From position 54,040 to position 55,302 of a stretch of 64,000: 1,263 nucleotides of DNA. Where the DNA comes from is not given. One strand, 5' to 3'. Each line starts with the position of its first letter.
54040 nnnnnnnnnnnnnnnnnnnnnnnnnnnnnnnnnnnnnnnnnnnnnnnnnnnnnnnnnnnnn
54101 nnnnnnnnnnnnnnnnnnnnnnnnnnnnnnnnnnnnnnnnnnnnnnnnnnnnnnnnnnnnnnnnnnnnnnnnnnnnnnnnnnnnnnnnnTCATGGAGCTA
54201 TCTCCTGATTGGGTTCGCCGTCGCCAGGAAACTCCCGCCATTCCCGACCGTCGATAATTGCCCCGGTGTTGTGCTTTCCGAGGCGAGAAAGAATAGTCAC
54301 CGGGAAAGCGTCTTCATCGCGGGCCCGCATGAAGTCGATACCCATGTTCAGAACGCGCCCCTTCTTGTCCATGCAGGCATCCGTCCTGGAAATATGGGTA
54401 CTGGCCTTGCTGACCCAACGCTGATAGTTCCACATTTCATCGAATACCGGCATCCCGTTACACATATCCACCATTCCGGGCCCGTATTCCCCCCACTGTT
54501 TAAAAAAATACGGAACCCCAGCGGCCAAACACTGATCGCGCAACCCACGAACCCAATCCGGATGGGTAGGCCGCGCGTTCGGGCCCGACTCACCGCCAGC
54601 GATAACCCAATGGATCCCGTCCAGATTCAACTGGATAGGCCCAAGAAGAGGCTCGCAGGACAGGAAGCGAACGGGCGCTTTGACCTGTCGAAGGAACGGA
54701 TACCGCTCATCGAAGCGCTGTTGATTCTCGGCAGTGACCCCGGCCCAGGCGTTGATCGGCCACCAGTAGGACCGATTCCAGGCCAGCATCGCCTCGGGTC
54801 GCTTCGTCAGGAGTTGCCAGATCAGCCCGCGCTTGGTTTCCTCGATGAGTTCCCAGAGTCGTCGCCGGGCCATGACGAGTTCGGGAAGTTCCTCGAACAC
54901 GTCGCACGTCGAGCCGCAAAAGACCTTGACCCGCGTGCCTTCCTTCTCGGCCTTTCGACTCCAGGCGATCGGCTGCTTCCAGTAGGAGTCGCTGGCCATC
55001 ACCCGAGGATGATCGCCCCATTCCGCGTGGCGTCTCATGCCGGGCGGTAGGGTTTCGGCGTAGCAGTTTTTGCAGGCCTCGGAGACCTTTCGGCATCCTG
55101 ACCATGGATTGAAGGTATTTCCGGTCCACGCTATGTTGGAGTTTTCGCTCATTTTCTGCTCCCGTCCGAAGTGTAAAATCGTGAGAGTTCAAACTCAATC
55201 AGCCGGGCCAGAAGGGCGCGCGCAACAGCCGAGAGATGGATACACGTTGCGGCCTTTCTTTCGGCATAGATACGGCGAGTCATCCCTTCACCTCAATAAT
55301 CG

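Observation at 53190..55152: Radical-SAM / Gp37-Gp68 (DUF5131) pair with an exact 22-nt repeated SD-plus-coupling element encoding a shared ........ C-terminus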

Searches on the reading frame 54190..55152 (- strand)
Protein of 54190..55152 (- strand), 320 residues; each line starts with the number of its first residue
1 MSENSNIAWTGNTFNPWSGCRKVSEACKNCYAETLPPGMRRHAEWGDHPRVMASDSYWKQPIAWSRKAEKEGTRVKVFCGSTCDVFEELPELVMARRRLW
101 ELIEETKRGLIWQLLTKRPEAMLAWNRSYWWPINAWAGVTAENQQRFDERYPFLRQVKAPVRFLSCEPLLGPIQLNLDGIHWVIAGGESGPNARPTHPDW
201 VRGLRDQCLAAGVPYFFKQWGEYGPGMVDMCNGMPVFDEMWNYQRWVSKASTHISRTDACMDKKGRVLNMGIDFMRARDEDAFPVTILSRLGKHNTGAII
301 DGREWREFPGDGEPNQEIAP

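Call 4: search_protein_families(library=pfam, proteins=[window:54190-55152:-], max_evalue=0.01)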
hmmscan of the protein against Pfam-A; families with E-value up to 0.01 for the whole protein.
window:54190-55152:- (320 aa): 1 family
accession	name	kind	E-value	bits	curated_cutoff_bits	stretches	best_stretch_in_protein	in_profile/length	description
PF07505.17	DUF5131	-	9.3e-76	255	28.9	1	4-309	1-243/243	Protein of unknown function (DUF5131)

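Call 5: search_protein_families(library=ncbifam, proteins=[window:54190-55152:-], max_evalue=0.01)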
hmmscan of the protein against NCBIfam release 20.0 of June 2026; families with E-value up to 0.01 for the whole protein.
window:54190-55152:- (320 aa): 1 family
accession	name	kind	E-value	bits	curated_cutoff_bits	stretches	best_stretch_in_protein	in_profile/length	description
TIGR04471.1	rSAM_mob_pairA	equivalog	6.2e-10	38.9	355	1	112-219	90-196/220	radical SAM mobile pair protein A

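Call 6: search_protein_families(library=phrogs, proteins=[window:54190-55152:-], max_evalue=0.01)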
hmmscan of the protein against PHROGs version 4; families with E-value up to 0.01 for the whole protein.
window:54190-55152:- (320 aa): 2 families
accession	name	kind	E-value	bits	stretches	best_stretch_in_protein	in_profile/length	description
phrog_2045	-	unknown function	2.2e-82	277.8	1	1-311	1-286/299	-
phrog_13321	-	unknown function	0.00039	20.7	1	3-110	35-133/307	-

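Call 9: find_homologous_proteins(query=window:54190-55152:-)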
Query window:54190-55152:- (320 aa): 8000 proteins with E <= 0.001 among 8000 candidates; the best 120 are listed.
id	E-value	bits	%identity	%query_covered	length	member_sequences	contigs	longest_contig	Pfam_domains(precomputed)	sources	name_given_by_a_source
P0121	2.0e-228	776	100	100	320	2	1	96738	PF07505.18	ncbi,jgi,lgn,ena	ncbi:MAG: phage Gp37/Gp68 family protein [Thermoleophilia bacterium]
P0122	1.1e-102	362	53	97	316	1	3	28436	PF07505.18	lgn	-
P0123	9.9e-95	336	50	96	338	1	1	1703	PF07505.18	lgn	-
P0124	3.1e-93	331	50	96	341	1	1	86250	PF07505.18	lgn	-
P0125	1.1e-90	322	48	97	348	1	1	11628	PF07505.18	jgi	jgi:protein gp37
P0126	1.6e-90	322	52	97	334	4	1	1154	PF07505.18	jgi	-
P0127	2.1e-90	321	62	72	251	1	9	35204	PF07505.18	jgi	jgi:protein gp37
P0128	2.8e-90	321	52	97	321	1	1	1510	PF07505.18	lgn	-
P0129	1.1e-89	319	58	70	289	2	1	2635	PF07505.18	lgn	-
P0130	5.5e-89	317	50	97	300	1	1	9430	PF07505.18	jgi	-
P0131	1.2e-88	316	46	97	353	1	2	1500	PF07505.18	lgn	-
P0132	2.4e-88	315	46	97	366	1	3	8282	PF07505.18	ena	-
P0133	6.7e-88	313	47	97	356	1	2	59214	PF07505.18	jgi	jgi:protein gp37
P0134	1.8e-87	312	48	97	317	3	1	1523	PF07505.18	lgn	-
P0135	2.4e-87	311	48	97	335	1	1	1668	PF07505.18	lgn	-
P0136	6.0e-87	310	49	98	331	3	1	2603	PF07505.18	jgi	-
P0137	1.2e-85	306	43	98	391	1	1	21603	PF07505.18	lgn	-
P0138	1.4e-85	306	48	97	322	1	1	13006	PF07505.18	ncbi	-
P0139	4.0e-85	304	48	97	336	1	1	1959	PF07505.18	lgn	-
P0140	1.4e-84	302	45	97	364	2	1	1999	PF07505.18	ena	-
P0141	2.0e-84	302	47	97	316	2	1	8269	PF07505.18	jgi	-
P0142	8.1e-83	297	46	98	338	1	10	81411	PF07505.18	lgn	-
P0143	8.4e-83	297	45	97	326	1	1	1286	PF07505.18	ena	-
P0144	2.1e-81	292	49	97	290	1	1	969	PF07505.18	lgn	-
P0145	4.1e-81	291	58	70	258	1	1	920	PF07505.18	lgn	-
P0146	5.3e-81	291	48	97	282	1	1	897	PF07505.18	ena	-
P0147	9.1e-81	290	45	97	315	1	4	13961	PF07505.18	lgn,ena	-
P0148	1.1e-80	290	46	97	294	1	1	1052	PF07505.18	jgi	-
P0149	1.2e-80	289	47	99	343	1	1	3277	PF07505.18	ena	-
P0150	1.8e-80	289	43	98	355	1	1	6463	PF07505.18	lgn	-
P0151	2.5e-80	288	60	70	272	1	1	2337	PF07505.18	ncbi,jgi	jgi:protein gp37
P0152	6.5e-80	287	49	97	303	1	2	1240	PF07505.18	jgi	jgi:protein gp37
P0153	9.2e-80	287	45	97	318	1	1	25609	PF07505.18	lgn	-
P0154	9.7e-80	286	43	97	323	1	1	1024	PF07505.18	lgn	-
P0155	1.0e-79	286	56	72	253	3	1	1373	PF07505.18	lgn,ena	-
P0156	1.0e-79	286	45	98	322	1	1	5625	PF07505.18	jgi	-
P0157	1.4e-79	286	47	98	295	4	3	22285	PF07505.18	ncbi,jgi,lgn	jgi:protein gp37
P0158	1.4e-79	286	47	97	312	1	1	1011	PF07505.18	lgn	-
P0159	1.6e-79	286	54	73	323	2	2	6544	PF07505.18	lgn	-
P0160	5.1e-79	284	45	97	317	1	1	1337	PF07505.18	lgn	-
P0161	5.4e-79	284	38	97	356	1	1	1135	PF07505.18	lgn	-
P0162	8.8e-79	283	43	98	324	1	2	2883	PF07505.18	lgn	-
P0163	9.4e-79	283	42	97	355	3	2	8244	PF07505.18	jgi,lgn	-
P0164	8.3e-78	280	57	55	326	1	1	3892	PF07505.18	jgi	-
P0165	8.9e-78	280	58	70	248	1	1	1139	PF07505.18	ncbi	-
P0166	1.2e-77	280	43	97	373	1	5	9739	PF07505.18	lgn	-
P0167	1.8e-77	279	52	71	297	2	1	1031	PF07505.18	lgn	-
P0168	3.5e-77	278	49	97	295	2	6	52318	PF07505.18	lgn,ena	-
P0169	4.5e-77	278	46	97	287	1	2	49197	PF07505.18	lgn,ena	-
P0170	1.7e-76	276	46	97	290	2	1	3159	PF07505.18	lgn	-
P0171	1.8e-76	276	42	97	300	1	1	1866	PF07505.18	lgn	-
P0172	7.9e-76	274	43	97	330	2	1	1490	PF07505.18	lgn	-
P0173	1.6e-75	273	46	97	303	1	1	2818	PF07505.18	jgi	jgi:protein gp37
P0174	3.2e-75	272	45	96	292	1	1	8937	PF07505.18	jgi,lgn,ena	-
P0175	4.6e-75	271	44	97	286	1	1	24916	PF07505.18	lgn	-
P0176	5.2e-75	271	45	97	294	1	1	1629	PF07505.18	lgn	-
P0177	8.0e-75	270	42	97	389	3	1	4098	PF07505.18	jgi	-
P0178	9.2e-75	270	46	97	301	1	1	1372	PF07505.18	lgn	-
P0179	1.8e-74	269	46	84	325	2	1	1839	PF07505.18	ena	-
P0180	1.9e-74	269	45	97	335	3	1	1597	PF07505.18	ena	-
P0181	3.2e-74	268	45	97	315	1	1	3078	PF07505.18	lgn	-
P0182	8.4e-74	267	44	97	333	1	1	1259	PF07505.18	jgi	jgi:protein gp37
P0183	8.8e-74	267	53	75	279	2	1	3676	PF07505.18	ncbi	-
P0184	9.4e-74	267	57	68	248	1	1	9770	PF07505.18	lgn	-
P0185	1.2e-73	266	51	70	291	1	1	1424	PF07505.18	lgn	-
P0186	2.1e-73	266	45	97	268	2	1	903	PF07505.18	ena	-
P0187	2.2e-73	266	43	97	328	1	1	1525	PF07505.18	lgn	-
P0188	2.7e-73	265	45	97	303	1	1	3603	PF07505.18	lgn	-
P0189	4.7e-73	264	47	97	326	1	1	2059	PF07505.18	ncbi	-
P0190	5.6e-73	264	44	97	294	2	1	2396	PF07505.18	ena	-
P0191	6.5e-73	264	37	97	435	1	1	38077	PF07505.18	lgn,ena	-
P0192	6.8e-73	264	41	96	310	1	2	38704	PF07505.18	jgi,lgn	-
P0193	9.7e-73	263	53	76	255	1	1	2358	PF07505.18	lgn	-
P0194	2.0e-72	262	45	98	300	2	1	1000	PF07505.18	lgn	-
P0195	2.3e-72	262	43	96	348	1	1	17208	PF07505.18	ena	-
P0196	2.7e-72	262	43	97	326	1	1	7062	PF07505.18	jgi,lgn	jgi:protein gp37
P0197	3.2e-72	262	42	99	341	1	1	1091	PF07505.18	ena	-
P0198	3.9e-72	261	44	97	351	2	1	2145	PF07505.18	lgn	-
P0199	4.0e-72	261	43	97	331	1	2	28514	PF07505.18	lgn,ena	-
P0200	4.7e-72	261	43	97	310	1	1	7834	PF07505.18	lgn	-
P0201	4.8e-72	261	39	96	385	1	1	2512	PF07505.18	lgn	-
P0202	5.2e-72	261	45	97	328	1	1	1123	PF07505.18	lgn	-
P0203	5.2e-72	261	45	97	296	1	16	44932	PF07505.18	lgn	-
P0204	6.3e-72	261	45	97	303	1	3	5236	PF07505.18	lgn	-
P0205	7.4e-72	261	45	97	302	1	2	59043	PF07505.18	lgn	-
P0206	1.2e-71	260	43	97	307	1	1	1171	PF07505.18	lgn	-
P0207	1.2e-71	260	43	97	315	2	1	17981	PF07505.18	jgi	-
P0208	1.3e-71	260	41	97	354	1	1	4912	PF07505.18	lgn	-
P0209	1.3e-71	260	52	73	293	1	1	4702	PF07505.18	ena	-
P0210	1.5e-71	260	54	70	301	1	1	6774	PF07505.18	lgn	-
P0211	1.6e-71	259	42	96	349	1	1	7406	PF07505.18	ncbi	-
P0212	1.6e-71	259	43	96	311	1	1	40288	PF07505.18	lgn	-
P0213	1.6e-71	259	44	97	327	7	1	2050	PF07505.18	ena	-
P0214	1.8e-71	259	45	96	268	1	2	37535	PF07505.18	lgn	-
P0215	1.9e-71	259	43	96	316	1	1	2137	PF07505.18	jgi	-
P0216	1.9e-71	259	45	97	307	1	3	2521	PF07505.18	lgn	-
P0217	1.9e-71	259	45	96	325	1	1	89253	PF07505.18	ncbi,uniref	ncbi:phage Gp37/Gp68 family protein [Chitinophaga sp. YIM B06452]|uniref:phage Gp37/Gp68 family prot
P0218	2.1e-71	259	42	100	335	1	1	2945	PF07505.18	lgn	-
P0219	2.2e-71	259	58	61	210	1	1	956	PF07505.18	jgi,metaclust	metaclust:\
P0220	2.3e-71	259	45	97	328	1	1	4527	PF07505.18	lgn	-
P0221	2.6e-71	259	45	97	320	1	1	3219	PF07505.18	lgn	-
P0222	2.7e-71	259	44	96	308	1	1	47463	PF07505.18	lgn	-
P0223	3.0e-71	258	45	97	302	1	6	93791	PF07505.18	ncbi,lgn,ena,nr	ncbi:MAG TPA: phage Gp37/Gp68 family protein [Blastocatellia bacterium]|nr:phage Gp37/Gp68 family pr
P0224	3.3e-71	258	55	68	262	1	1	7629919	PF07505.18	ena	-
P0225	3.4e-71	258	43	97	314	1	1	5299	PF07505.18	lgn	-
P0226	3.5e-71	258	46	74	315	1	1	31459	PF07505.18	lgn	-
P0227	3.5e-71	258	50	68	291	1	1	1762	PF07505.18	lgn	-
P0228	3.6e-71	258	51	69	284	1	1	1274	PF07505.18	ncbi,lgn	-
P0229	3.7e-71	258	44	97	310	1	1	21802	PF07505.18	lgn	-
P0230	3.8e-71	258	56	68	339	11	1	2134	PF07505.18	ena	-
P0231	3.9e-71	258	42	97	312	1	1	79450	PF07505.18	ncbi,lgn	-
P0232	4.0e-71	258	42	98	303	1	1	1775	PF07505.18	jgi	jgi:protein gp37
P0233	4.1e-71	258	44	96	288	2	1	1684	PF07505.18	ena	-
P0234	4.8e-71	258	40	96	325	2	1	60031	PF07505.18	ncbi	-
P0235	5.1e-71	258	44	97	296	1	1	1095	PF07505.18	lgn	-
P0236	5.4e-71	258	45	97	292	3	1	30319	PF07505.18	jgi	jgi:protein gp37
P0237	5.5e-71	258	43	97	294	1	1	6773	PF07505.18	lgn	-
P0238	8.4e-71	257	44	98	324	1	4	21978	PF07505.18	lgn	-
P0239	8.4e-71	257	44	97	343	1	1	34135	PF07505.18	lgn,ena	-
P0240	8.6e-71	257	44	97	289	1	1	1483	PF07505.18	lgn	-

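Call 30: find_related_loci(query=A2, collection=viral_contigs, flank=5000)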
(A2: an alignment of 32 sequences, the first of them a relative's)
Query A2 (320 aa) in viral_contigs; peptide patterns used: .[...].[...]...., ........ (x = any residue, [..] = any of these).
600 stretches matched a pattern (row limit reached: there are more); 594 encode a relative of the query (tblastn E <= 1e-3); the best 80 are kept; 80 distinct loci.
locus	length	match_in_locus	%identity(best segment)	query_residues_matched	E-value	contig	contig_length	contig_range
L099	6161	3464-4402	47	1-309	1e-78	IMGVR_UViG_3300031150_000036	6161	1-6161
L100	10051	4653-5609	47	1-310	2e-78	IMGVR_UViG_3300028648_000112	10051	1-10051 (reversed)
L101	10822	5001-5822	48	4-240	4e-72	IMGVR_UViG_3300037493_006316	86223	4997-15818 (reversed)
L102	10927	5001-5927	41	1-309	4e-70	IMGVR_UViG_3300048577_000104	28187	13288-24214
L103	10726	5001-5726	51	4-224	2e-68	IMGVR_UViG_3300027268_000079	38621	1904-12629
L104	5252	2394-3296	44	1-310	3e-68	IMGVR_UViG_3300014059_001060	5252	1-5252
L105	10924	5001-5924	41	3-313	3e-68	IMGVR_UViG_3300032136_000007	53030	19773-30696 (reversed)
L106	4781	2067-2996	42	1-309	3e-67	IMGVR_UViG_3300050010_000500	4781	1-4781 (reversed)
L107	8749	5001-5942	41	1-309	5e-64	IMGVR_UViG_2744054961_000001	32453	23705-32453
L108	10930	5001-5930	41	5-309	1e-63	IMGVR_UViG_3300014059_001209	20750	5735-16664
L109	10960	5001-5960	40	1-313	3e-63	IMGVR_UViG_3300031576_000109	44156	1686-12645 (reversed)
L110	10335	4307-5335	40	1-309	3e-63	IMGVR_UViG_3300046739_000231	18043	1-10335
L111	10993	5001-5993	39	1-309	2e-61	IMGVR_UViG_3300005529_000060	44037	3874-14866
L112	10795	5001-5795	46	3-229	3e-61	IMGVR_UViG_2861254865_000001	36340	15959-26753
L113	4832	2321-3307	40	1-309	9e-61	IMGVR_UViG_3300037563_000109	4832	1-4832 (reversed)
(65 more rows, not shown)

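Call 32: search_solved_structures(query=A2, max_evalue=1)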
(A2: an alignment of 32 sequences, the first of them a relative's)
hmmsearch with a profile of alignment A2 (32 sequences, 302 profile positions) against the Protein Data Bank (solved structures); distinct sequences matched with E-value up to 1: 0.

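Call 42: predict_structure(alignment_id=A2)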
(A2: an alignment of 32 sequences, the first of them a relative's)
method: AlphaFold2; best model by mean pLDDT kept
length: 320 residues; sequences in the alignment: 32
mean_pLDDT: 90.5   pTM: 0.89
mean pLDDT of the five models: 90.5, 88.4, 88.4, 87.0, 86.7
residues with pLDDT >= 90: 248; 70-90: 52; 50-70: 9; < 50: 11
segments of 3 or more residues with pLDDT < 50: 312-320
pLDDT, mean of each block of 10 residues (from residue 1): 72 94 85 74 80 96 98 96 94 97 98 97 97 97 94 98 87 93 93 90 97 96 92 93 94 84 92 95 95 92 94 42
secondary structure, 60 per line:
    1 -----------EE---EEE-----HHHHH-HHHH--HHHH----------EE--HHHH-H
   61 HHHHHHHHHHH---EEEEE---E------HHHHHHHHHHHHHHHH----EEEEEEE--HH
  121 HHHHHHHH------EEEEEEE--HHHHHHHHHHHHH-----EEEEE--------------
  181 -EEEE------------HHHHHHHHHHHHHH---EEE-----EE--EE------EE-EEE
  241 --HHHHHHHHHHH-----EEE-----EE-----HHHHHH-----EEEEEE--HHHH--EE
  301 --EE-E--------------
elements in order: E17-19 H25-29 H31-34 H37-40 H55-58 H60-71 E75-79 H90-105 E110-116 H119-128 E135-141 H144-156 E162-166 E182-185 H198-211 E215-217 E238-240 H243-253 E259-261 H274-279 E285-290 H293-296

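Call 48: fold_search(model_id=the predicted structure, library=pdb)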
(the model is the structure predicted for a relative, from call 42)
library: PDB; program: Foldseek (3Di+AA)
matches with E <= 10: 1082; with E <= 0.001: 0
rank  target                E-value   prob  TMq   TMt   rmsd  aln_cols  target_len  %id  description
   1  4fhg                  1.7e-03  0.99  0.39  0.37  13.7       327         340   12  Spore photoproduct lyase C140S mutant (released 2012-07-18)
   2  3c0l                  3.8e-03  0.99  0.32  0.36   5.6       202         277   14  UVDE K229R (released 2008-12-09)
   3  4fhe                  4.9e-03  0.94  0.36  0.34  12.0       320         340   12  Spore photoproduct lyase C140A mutant (released 2012-07-18)
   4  4k9r                  4.9e-03  0.92  0.35  0.33  14.2       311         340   11  Spore photoproduct lyase Y98F mutant (released 2013-05-08)
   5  3bzj                  5.9e-03  0.97  0.30  0.34   5.9       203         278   15  UVDE K229L (released 2008-12-09)
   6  6fd2_B                6.2e-03  0.87  0.27  0.21   8.2       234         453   12  Radical SAM 1,2-diol dehydratase AprD4 in complex with its substrate paromamine (released 2018-01-17)
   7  3c0q                  7.9e-03  0.96  0.32  0.35   6.1       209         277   15  UVDE E175A (released 2008-12-09)
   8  2j6v_A                7.9e-03  0.95  0.31  0.34   6.3       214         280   14  Crystal structure of the DNA repair enzyme UV Damage Endonuclease (released 2007-10-16)
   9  3tc3_A                8.4e-03  0.96  0.30  0.32   6.1       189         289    9  Crystal Structure of SacUVDE (released 2012-11-07)
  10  7dvz_A                8.4e-03  0.60  0.28  0.27  12.7       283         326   10  Structure of a novel beta-mannanase BaMan113A from Bacillus sp. N16-5, N236Y mutation. (released 2021-06-02)
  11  3apy_A                1.0e-02  0.66  0.25  0.26  11.8       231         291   12  Properties and crystal structure of methylenetetrahydrofolate reductase from Thermus thermophilus HB8 (released 2011-09-14)
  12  2yx0                  1.1e-02  0.63  0.26  0.26  13.8       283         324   12  Crystal structure of P. horikoshii TYW1 (released 2007-10-30)
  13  3pb2_F                1.5e-02  0.93  0.33  0.35   7.5       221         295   12  Characterisation of the first monomeric dihydrodipicolinate synthase variant reveals evolutionary insights (released 2011-11-23)
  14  9qen_A                1.6e-02  0.87  0.29  0.22   7.1       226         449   11  Cryo-EM structure of human O-GlcNAcase (released 2025-09-17)
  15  2j6v_B                2.5e-02  0.91  0.32  0.36   5.7       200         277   14  Crystal structure of the DNA repair enzyme UV Damage Endonuclease (released 2007-10-16)
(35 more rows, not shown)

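Call 53: find_encoding_contigs(protein=P0241, flank=3000, max_places=4)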
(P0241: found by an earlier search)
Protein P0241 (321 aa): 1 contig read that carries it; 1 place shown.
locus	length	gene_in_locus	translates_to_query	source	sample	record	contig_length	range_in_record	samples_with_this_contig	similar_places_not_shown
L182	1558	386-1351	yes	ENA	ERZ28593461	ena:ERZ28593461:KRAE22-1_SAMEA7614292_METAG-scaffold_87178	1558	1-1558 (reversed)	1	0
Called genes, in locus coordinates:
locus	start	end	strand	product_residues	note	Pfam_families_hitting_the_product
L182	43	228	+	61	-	-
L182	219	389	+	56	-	-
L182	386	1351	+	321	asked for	PF07505:DUF5131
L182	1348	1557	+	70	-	?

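Call 61: search_protein_families(library=padloc, proteins=[window:54190-55152:-], max_evalue=0.01)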
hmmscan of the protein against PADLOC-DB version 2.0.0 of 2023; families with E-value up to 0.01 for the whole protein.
window:54190-55152:- (320 aa): 2 families
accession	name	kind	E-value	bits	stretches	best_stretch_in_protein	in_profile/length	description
PDLC04639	PDC-M41B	-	1.1e-57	193.2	1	2-223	2-215/241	-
PDLC04569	PDC-M30B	-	2e-55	186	1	4-222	3-214/241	-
